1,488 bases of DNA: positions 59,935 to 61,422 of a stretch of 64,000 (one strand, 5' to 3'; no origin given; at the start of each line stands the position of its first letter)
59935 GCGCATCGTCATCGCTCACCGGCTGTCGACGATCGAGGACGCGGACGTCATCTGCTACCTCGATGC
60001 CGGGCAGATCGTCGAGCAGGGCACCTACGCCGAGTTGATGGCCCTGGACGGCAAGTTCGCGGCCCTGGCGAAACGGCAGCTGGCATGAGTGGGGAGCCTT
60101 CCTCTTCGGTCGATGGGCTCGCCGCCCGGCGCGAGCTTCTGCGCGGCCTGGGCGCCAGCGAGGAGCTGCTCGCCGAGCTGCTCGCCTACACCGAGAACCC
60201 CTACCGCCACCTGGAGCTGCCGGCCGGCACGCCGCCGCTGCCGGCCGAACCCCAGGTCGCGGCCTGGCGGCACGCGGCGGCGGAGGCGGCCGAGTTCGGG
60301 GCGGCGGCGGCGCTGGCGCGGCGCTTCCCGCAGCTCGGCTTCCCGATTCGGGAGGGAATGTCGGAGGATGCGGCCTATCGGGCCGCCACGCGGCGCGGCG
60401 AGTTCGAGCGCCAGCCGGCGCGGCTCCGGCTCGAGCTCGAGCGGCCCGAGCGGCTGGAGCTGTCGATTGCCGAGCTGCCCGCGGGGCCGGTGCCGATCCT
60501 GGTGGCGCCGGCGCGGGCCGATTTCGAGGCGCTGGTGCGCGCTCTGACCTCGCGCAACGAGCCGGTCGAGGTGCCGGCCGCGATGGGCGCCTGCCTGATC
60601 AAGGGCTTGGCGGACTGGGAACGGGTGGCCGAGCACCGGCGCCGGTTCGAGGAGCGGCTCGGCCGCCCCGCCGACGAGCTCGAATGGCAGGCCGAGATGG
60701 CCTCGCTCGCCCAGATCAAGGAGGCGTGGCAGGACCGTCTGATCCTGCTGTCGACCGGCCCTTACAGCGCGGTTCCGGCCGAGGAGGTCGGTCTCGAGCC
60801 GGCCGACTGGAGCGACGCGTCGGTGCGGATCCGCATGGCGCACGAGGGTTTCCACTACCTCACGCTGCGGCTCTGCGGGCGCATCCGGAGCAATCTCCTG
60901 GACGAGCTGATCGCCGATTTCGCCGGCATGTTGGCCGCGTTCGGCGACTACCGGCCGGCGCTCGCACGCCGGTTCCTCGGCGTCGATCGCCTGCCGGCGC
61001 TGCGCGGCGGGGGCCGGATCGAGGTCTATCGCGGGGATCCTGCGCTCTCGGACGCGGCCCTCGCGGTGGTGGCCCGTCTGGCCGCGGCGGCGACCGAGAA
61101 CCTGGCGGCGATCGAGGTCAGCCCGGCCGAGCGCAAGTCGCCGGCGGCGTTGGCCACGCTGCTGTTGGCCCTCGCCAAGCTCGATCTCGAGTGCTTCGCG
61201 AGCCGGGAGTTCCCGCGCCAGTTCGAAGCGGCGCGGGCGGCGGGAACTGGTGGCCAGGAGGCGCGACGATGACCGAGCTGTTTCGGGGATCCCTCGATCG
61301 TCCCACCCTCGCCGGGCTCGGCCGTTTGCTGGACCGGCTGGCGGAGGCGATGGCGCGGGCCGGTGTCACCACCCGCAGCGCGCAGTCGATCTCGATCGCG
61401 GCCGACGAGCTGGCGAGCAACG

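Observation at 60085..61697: Unknown 395-aa protein and RsbW-like serine kinase ATGA-coupled to the exporter genes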

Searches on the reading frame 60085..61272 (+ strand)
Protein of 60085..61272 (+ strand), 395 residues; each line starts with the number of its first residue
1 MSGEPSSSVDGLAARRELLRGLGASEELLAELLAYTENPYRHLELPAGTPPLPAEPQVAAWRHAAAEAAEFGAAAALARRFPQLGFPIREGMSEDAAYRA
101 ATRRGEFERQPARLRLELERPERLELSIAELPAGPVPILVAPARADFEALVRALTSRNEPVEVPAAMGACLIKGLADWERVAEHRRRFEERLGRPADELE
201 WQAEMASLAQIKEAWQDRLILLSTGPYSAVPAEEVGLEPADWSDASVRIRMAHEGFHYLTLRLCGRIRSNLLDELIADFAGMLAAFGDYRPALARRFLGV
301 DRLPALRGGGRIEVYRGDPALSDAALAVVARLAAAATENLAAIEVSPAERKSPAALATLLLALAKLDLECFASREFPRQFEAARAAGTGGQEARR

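Call 6: search_protein_families(library=pfam, proteins=[window:60085-61272:+], max_evalue=0.01)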
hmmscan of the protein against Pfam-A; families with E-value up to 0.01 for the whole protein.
window:60085-61272:+ (395 aa): 1 family
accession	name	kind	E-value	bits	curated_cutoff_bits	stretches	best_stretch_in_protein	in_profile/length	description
PF22541.2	DUF7005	-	8e-108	361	27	1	18-374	2-360/361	Family of unknown function (DUF7005)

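Call 7: search_protein_families(library=ncbifam, proteins=[window:60085-61272:+], max_evalue=0.01)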
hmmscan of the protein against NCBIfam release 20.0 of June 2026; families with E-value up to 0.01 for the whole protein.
window:60085-61272:+ (395 aa): 0 families

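Call 9: find_homologous_proteins(query=window:60085-61269:+, max_evalue=0.00001)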
Query window:60085-61269:+ (395 aa): 586 proteins with E <= 0.00001 among 8000 candidates; the best 120 are listed.
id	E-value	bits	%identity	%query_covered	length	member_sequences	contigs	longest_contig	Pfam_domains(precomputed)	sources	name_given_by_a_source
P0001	7.2e-241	817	98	100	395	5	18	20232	PF22541.3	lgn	-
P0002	1.5e-148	513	68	92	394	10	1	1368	PF22541.3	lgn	-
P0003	6.7e-146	504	66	97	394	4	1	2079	PF22541.3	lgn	-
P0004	1.5e-144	500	69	91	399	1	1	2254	PF22541.3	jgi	jgi:hypothetical protein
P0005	1.8e-142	493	67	87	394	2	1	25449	PF22541.3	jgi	-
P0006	6.3e-142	491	67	92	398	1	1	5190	PF22541.3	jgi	jgi:hypothetical protein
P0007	7.3e-142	491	66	93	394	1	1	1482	PF22541.3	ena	-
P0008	2.8e-141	489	67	97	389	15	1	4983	PF22541.3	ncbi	-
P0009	1.1e-132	461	64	92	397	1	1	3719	PF22541.3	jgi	jgi:hypothetical protein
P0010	6.4e-132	458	63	95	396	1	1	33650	PF22541.3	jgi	-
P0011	2.0e-129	450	62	97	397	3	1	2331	PF22541.3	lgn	-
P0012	1.1e-127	445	66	88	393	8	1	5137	PF22541.3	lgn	-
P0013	8.8e-127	442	61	96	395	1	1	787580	PF22541.3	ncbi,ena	-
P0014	6.7e-126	439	59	95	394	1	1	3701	PF22541.3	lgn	-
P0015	2.3e-115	404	63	84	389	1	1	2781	PF22541.3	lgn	-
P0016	1.7e-114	401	59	93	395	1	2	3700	PF22541.3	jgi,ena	-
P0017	2.1e-114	401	60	97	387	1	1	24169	PF22541.3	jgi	jgi:hypothetical protein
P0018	9.8e-113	395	60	96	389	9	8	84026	PF22541.3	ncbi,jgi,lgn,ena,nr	ncbi:MAG: hypothetical protein H6Q03_1072 [Acidobacteria bacterium]|jgi:hypothetical protein|nr:hypo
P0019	1.2e-112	395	63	78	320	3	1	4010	PF22541.3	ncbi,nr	ncbi:MAG: hypothetical protein KDB94_13960, partial [Acidobacteria bacterium]|nr:hypothetical protei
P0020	6.4e-111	389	59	95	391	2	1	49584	PF22541.3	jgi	jgi:hypothetical protein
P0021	8.1e-111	389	57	95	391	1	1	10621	PF22541.3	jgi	jgi:Family of unknown function (DUF7005)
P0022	1.0e-110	389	58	94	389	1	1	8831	PF22541.3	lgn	-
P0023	6.2e-110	386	57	93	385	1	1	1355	PF22541.3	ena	-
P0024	2.5e-108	381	62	79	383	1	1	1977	PF22541.3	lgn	-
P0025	1.4e-107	378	57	92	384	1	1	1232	PF22541.3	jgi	jgi:uncharacterized protein DUF7005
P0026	2.4e-107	378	61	79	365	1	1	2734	PF22541.3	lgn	-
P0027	2.2e-106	374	60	84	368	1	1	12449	PF22541.3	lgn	-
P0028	6.4e-106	373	57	93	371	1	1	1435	PF22541.3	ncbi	-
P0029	7.0e-106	373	55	92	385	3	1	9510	PF22541.3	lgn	-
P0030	1.6e-105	372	57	91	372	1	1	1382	PF22541.3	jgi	jgi:hypothetical protein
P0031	1.7e-105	371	56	95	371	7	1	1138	PF22541.3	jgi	jgi:hypothetical protein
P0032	2.0e-105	371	55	94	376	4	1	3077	PF22541.3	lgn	-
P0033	5.9e-105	370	62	80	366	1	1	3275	PF22541.3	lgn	-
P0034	2.0e-104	368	53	94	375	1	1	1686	PF22541.3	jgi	jgi:hypothetical protein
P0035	3.0e-104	367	53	97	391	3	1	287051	PF22541.3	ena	-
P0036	3.1e-104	367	57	92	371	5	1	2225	PF22541.3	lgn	-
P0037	7.8e-104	366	55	94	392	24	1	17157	PF22541.3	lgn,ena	-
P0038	8.3e-104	366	58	91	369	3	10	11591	PF22541.3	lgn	-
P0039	1.7e-103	365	58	87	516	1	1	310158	PF22541.3,PF13581.13,PF02518.32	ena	-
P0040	8.0e-103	363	54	92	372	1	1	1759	PF22541.3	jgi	jgi:hypothetical protein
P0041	4.9e-102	360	54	90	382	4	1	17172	PF22541.3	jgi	jgi:hypothetical protein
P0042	6.3e-102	360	59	83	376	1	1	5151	PF22541.3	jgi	jgi:hypothetical protein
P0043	7.1e-102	360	60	78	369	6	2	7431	PF22541.3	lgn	-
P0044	2.9e-101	358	57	78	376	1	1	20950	PF22541.3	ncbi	-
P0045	5.2e-101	357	58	83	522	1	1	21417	PF22541.3,PF13581.13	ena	-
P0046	1.3e-100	355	57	84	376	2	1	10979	PF22541.3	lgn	-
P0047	1.4e-100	355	70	62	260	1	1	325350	PF22541.3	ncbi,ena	-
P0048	4.3e-100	354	57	79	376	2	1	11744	PF22541.3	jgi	jgi:hypothetical protein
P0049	2.4e-98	348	50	96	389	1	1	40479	PF22541.3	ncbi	-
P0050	2.4e-98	348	50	93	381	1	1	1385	PF22541.3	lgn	-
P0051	3.6e-97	344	51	95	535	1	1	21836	PF22541.3,PF13581.13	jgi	jgi:anti-sigma regulatory factor (Ser/Thr protein kinase)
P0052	9.2e-97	343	56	86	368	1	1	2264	PF22541.3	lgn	-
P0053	1.6e-96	342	58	73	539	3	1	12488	PF22541.3,PF13581.13,PF02518.32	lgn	-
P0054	1.3e-95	339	50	92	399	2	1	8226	PF22541.3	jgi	-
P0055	1.7e-95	339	59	75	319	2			PF22541.3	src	-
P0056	4.8e-95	337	50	95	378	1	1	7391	PF22541.3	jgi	jgi:hypothetical protein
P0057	1.2e-94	336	49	92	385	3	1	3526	PF22541.3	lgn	-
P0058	3.9e-94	334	50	91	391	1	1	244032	PF22541.3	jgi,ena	jgi:hypothetical protein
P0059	4.5e-94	334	55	85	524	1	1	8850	PF22541.3,PF13581.13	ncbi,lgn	ncbi:MAG: ATP-binding protein [Thermoanaerobaculia bacterium]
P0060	7.8e-94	333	50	94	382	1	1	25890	PF22541.3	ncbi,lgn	-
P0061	4.3e-93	331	49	94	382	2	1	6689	PF22541.3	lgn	-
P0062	4.9e-93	330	51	99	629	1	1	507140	PF22541.3,PF13581.13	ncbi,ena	-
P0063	1.6e-92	329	48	93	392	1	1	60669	PF22541.3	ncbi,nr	ncbi:MAG: hypothetical protein GEV06_14110 [Luteitalea sp.]|nr:hypothetical protein [Luteitalea sp.]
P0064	4.0e-92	327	54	82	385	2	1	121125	PF22541.3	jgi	jgi:hypothetical protein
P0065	5.4e-92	327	59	67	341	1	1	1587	PF22541.3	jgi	jgi:hypothetical protein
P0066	1.8e-91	325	52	94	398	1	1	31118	PF22541.3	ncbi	-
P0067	1.9e-91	325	52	91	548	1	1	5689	PF22541.3,PF13581.13,PF02518.32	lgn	-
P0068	2.7e-91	325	48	94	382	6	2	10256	PF22541.3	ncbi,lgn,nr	ncbi:MAG TPA: hypothetical protein VNM50_04720 [Chloroflexota bacterium]|nr:hypothetical protein [Ch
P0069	5.1e-91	324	52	91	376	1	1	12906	PF22541.3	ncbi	-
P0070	1.7e-90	322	52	83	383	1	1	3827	PF22541.3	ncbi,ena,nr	ncbi:MAG TPA: hypothetical protein VFG76_00105 [Candidatus Polarisedimenticolia bacterium]|nr:hypoth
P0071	3.8e-90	321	52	93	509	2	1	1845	PF22541.3,PF13581.13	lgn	-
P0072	4.3e-90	321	50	92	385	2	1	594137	PF22541.3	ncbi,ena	-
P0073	7.5e-90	320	55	84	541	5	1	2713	PF22541.3,PF13581.13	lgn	-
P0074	1.4e-89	319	52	83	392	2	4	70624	PF22541.3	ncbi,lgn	ncbi:MAG: hypothetical protein ABI609_05390 [Acidobacteriota bacterium]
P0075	1.5e-89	319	48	91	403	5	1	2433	PF22541.3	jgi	jgi:hypothetical protein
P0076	1.8e-89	319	51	90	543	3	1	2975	PF22541.3,PF13581.13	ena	-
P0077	2.9e-89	318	47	91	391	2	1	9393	PF22541.3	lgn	-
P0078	4.0e-89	318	58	74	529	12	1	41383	PF22541.3,PF13581.13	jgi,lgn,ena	-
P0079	9.0e-89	316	49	92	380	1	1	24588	PF22541.3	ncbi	-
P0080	9.8e-89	316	53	84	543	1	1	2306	PF22541.3,PF13581.13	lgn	-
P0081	1.7e-88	316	47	95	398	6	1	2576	PF22541.3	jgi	jgi:hypothetical protein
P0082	1.8e-88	315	49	91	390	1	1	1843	PF22541.3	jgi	jgi:hypothetical protein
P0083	2.4e-88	315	53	86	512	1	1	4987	PF22541.3,PF13581.13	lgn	-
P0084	2.9e-88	315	53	86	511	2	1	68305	PF22541.3,PF13581.13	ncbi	-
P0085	3.2e-88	315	55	86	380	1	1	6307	PF22541.3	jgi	jgi:hypothetical protein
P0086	4.5e-88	314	49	87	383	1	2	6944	PF22541.3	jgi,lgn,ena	-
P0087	4.6e-88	314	48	95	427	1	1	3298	PF22541.3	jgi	jgi:hypothetical protein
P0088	4.6e-88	314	53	90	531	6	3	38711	PF22541.3,PF13581.13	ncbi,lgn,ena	-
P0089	4.9e-88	314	51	85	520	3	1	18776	PF22541.3,PF13581.13,PF02518.32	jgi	jgi:anti-sigma regulatory factor (Ser/Thr protein kinase)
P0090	5.0e-88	314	50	87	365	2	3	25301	PF22541.3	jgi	jgi:hypothetical protein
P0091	5.0e-88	314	48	92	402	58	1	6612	PF22541.3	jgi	jgi:hypothetical protein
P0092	5.9e-88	314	54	84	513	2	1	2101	PF22541.3,PF13581.13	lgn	-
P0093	7.4e-88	313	47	96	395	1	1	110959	PF22541.3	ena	-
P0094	8.6e-88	313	51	80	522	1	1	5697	PF22541.3,PF13581.13,PF02518.32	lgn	-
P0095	8.7e-88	313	57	64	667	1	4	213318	PF22541.3,PF13581.13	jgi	jgi:anti-sigma regulatory factor (Ser/Thr protein kinase)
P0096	9.0e-88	313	51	94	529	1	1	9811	PF22541.3,PF13581.13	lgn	-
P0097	1.0e-87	313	47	92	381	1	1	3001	PF22541.3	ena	-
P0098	1.2e-87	313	47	92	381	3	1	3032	PF22541.3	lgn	-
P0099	2.0e-87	312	47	90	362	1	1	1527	PF22541.3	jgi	jgi:hypothetical protein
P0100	3.2e-87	311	47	92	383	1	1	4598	PF22541.3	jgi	-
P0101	5.0e-87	311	49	91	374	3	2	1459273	PF22541.3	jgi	jgi:hypothetical protein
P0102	5.6e-87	311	52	94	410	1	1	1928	PF22541.3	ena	-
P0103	6.1e-87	310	50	91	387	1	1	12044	PF22541.3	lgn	-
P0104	8.5e-87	310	47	92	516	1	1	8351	PF22541.3,PF13581.13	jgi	-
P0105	1.1e-86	310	54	80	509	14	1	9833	PF22541.3,PF13581.13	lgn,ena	-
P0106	1.1e-86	310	50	86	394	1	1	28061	PF22541.3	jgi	jgi:hypothetical protein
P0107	1.8e-86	309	50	91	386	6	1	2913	PF22541.3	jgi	-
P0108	2.3e-86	309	48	87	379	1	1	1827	PF22541.3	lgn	-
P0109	3.5e-86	308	48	94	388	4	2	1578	PF22541.3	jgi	jgi:hypothetical protein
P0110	3.8e-86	308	47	91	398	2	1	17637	PF22541.3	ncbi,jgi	jgi:hypothetical protein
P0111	4.7e-86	308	54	82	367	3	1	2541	PF22541.3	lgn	-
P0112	6.1e-86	307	46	96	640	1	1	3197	PF22541.3,PF13581.13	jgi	jgi:anti-sigma regulatory factor (Ser/Thr protein kinase)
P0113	6.9e-86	307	53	83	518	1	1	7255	PF22541.3,PF13581.13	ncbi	ncbi:MAG: ATP-binding protein [Thermoanaerobaculia bacterium]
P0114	7.2e-86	307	48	92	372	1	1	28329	PF22541.3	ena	-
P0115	1.8e-85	306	48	95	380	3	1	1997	PF22541.3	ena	-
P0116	1.9e-85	306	49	83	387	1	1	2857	PF22541.3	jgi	jgi:hypothetical protein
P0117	2.6e-85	305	50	96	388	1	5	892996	PF22541.3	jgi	jgi:hypothetical protein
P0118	2.8e-85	305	46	97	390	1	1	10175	PF22541.3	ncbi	-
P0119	4.1e-85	304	48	91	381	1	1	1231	PF22541.3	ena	-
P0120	4.2e-85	304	45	97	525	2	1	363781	PF22541.3,PF13581.13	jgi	jgi:anti-sigma regulatory factor (Ser/Thr protein kinase)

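Call 15: search_solved_structures(query=A2, max_evalue=10, show_alignments=2)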
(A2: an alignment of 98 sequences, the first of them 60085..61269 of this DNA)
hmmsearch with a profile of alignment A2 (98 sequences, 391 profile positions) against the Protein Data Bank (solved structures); distinct sequences matched with E-value up to 10: 1.
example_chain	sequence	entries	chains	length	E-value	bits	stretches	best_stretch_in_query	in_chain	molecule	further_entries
8i7o_I2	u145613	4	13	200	0.41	12.8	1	174-232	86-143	Protein FAM166C | Ciliary microtubule inner protein 2C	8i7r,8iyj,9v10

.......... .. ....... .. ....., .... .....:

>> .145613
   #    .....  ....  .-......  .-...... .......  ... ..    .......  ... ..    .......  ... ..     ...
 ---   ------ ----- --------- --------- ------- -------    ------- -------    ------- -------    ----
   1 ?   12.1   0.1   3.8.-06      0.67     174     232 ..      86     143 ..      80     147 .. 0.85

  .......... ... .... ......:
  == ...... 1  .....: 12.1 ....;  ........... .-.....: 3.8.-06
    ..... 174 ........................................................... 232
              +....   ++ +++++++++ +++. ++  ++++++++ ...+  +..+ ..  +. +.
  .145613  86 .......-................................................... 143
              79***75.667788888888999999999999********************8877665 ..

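Call 16: find_related_loci(query=A2, collection=genome_contigs, flank=10000)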
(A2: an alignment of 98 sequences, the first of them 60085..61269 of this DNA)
Query A2 (395 aa) in genome_contigs; peptide patterns used: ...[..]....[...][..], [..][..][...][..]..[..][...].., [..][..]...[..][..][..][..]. (x = any residue, [..] = any of these).
599 stretches matched a pattern (row limit reached: there are more); 523 encode a relative of the query (tblastn E <= 1e-3); the best 80 are kept; 80 distinct loci.
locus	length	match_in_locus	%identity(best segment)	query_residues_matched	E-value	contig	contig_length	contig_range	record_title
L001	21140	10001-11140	61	7-385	4e-124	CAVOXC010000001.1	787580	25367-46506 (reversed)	MAG: uncultured Acidobacteriota bacterium isolate MFD09964.bin.2.193 genome assembly, contig: contig_1207, whole genome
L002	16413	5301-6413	67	7-376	4e-130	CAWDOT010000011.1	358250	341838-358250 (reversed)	MAG: uncultured Acidobacteriota bacterium isolate MFD04716.bin.2.93 genome assembly, contig: contig_51133, whole genome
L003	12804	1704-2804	56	18-386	1e-106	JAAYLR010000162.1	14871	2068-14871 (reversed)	MAG: Acidobacteria bacterium isolate AS16jrsBPLL_26 22651_AS16, whole genome shotgun sequence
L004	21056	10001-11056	58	13-372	5e-106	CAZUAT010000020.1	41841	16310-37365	MAG TPA_asm: uncultured Thermoanaerobaculia bacterium isolate binchicken_co350_62 genome assembly, contig: NODE_1354_len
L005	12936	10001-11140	60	4-383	7e-102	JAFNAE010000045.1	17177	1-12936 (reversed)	MAG: Acidobacteria bacterium isolate CTSoil_010 scaffold_1237, whole genome shotgun sequence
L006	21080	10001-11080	56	6-373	2e-98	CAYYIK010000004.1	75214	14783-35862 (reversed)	MAG TPA_asm: uncultured Thermoanaerobaculia bacterium isolate binchicken_co235_138 genome assembly, contig: NODE_795_len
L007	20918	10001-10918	59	15-323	3e-98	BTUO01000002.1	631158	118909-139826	MAG: Acidobacteriota bacterium AMX-MBFR-36 DNA, sequence02, whole genome shotgun sequence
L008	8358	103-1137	66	1-347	1e-127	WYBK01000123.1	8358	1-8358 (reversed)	MAG: Acidobacteria bacterium isolate ACD1 k127_122797, whole genome shotgun sequence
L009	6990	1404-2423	55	15-350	4e-94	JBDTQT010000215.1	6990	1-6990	MAG: Thermoanaerobaculia bacterium isolate cluster3_bin.229 NODE_55607_length_6990_cov_9.831723, whole genome shotgun se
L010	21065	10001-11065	54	35-385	3e-94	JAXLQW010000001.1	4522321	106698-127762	MAG: Thermoanaerobaculia bacterium isolate STL-ACI13 C1.108.fa-1, whole genome shotgun sequence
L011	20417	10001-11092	49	15-377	6e-93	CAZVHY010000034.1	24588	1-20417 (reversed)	MAG TPA_asm: uncultured Solibacteraceae bacterium isolate SRP344714_co1_184 genome assembly, contig: NODE_3922_length_24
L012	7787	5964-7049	48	12-375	2e-92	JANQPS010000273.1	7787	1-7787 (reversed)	MAG: Thermoanaerobaculia bacterium isolate IP29b_bin.170 k99_2764343, whole genome shotgun sequence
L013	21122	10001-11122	48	15-383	4e-91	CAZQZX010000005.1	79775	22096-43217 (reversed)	MAG TPA_asm: uncultured Planctomycetota bacterium isolate SRP135972_co2_212 genome assembly, contig: NODE_64_length_7977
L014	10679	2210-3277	48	13-373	2e-90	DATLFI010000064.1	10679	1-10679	MAG TPA_asm: Thermoanaerobaculia bacterium isolate SMAG_U14398 k141_554911, whole genome shotgun sequence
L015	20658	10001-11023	54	1-340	5e-90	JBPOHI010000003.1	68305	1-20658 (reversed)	MAG: Acidobacteriota bacterium isolate MAG_190 c_000000215560, whole genome shotgun sequence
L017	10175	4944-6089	46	2-385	1e-89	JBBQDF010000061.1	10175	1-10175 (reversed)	MAG: Thermoanaerobaculia bacterium isolate Co_metawrap_1191 Cmw_1191_k141_6805526_length_10175_cov_7.0000, whole genome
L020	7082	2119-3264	46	5-391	6e-89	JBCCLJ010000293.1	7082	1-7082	MAG: Acidobacteriota bacterium isolate P01_C01_bin.24 k141_733462_length_7082_cov_20.5996, whole genome shotgun sequence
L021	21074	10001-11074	46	13-373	3e-88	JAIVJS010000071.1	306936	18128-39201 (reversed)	MAG: Acidobacteria bacterium isolate MAG7 MTG7_49, whole genome shotgun sequence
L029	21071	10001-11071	44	15-373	3e-87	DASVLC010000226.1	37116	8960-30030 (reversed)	MAG TPA_asm: Thermoanaerobaculia bacterium isolate SMAG_U3063 k141_275594, whole genome shotgun sequence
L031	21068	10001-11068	47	15-373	2e-87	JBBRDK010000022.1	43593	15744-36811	MAG: Thermoanaerobaculia bacterium isolate Co_metawrap_2448 Cmw_2448_k141_6035873_length_43593_cov_23.0000, whole genome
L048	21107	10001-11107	44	9-375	1e-85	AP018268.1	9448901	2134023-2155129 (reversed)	Scytonema sp. NIES-4073 DNA, nearly complete genome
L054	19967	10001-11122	44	14-387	4e-85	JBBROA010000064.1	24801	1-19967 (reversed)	MAG: Thermoanaerobaculia bacterium isolate La1_metabat2.230 LA1C_B2.230_k141_2561088L_24801_cov_21.9157, whole genome sh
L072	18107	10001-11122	41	12-382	4e-84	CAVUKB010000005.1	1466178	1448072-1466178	MAG: uncultured Acidobacteriota bacterium isolate MFD01721.bin.1.215 genome assembly, contig: contig_23560, whole genome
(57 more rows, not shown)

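Call 23: predict_structure(alignment_id=A2)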
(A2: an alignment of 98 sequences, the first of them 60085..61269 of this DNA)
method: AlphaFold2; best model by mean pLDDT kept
length: 395 residues; sequences in the alignment: 98
mean_pLDDT: 95.3   pTM: 0.93
mean pLDDT of the five models: 95.3, 94.5, 94.5, 94.4, 94.2
residues with pLDDT >= 90: 365; 70-90: 19; 50-70: 7; < 50: 4
segments of 3 or more residues with pLDDT < 50: 1-3
pLDDT, mean of each block of 10 residues (from residue 1): 54 96 98 97 89 96 98 97 98 98 95 93 98 98 98 98 96 97 98 98 97 96 98 98 98 98 94 98 98 98 96 94 98 98 97 97 97 97 90 71
secondary structure, 60 per line:
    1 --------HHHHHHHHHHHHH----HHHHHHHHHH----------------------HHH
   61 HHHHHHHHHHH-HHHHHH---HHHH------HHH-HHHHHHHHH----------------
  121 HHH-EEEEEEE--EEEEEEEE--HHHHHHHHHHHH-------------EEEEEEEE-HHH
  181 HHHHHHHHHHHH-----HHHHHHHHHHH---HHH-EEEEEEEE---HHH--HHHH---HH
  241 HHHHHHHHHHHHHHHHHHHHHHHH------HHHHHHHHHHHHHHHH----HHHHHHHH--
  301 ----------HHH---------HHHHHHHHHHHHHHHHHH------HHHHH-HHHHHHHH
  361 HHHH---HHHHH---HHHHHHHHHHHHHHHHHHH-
elements in order: H9-21 H26-35 H58-71 H73-78 H82-85 H96-104 E125-131 E134-141 H144-155 E169-176 H178-192 H198-208 E216-223 H232-235 H239-264 H271-286 H291-298 H323-340 H347-351 H353-364 H368-372 H376-394
